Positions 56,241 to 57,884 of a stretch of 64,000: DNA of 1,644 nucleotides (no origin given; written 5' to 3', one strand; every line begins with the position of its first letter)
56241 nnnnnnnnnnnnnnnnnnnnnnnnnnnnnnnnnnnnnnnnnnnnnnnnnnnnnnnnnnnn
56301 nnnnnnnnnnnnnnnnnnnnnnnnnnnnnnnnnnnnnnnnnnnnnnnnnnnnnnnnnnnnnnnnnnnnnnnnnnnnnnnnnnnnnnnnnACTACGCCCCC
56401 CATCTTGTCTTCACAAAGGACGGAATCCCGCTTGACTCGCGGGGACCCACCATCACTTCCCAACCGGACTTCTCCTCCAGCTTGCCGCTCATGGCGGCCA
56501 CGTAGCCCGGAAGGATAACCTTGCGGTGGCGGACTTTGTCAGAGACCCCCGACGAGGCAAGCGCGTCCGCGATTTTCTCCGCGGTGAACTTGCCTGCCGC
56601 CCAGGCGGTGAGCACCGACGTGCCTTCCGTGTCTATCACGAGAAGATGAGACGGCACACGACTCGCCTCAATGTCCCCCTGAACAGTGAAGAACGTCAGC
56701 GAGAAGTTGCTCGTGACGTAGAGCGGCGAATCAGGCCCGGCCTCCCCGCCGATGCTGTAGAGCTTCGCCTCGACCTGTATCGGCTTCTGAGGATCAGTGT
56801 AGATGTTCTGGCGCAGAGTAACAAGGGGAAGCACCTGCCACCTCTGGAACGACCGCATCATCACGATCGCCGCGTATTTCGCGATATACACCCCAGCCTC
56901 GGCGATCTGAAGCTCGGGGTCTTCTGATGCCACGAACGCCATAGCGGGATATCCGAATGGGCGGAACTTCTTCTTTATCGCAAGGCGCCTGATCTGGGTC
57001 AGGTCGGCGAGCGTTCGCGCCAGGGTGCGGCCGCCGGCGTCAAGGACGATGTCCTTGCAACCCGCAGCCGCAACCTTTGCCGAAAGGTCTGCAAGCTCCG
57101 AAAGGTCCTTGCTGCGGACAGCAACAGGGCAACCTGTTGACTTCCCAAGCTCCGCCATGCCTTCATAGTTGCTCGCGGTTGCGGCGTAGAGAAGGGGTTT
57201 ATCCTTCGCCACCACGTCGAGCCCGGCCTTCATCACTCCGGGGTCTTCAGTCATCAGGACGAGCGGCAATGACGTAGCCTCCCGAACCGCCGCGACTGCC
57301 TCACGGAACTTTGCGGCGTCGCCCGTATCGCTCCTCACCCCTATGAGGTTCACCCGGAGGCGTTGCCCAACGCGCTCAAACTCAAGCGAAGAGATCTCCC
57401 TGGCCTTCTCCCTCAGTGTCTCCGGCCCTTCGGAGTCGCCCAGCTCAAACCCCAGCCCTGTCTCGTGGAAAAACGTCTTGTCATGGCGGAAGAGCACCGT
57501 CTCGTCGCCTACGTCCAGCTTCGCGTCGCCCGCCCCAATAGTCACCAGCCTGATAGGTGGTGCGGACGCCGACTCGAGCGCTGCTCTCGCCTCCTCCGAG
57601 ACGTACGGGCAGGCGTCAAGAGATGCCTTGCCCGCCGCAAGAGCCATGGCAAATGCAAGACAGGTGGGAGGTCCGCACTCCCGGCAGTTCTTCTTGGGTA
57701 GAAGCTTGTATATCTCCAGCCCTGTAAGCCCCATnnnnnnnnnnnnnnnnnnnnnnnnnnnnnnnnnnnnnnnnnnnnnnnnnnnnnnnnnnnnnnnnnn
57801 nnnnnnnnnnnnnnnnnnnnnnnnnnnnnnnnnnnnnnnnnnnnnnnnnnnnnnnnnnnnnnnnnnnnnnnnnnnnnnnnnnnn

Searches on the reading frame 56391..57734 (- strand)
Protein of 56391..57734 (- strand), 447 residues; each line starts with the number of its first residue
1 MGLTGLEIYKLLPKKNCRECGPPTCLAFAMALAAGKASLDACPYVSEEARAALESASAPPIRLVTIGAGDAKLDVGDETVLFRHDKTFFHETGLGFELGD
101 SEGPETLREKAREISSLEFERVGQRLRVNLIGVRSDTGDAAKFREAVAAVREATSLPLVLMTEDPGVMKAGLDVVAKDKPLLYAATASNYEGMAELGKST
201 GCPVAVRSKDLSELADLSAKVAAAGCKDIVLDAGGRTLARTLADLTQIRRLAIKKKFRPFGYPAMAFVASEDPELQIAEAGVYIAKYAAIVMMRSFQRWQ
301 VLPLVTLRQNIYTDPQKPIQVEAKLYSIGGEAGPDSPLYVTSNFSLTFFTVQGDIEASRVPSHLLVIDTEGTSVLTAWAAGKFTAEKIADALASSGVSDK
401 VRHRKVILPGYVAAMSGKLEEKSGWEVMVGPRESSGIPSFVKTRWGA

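Call 43: find_encoding_contigs(protein=window:56391-57734:-, flank=1200, max_places=10)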
Protein window:56391-57734:- (447 aa): 1 contig read that carries it; 1 place shown.
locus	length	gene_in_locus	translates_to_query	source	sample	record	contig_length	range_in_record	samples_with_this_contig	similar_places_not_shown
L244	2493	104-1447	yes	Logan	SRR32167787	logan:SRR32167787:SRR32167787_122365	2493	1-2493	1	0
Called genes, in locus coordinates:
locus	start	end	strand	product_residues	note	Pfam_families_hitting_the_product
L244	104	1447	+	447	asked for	PF04060:FeS, PF03599:CdhD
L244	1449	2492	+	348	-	?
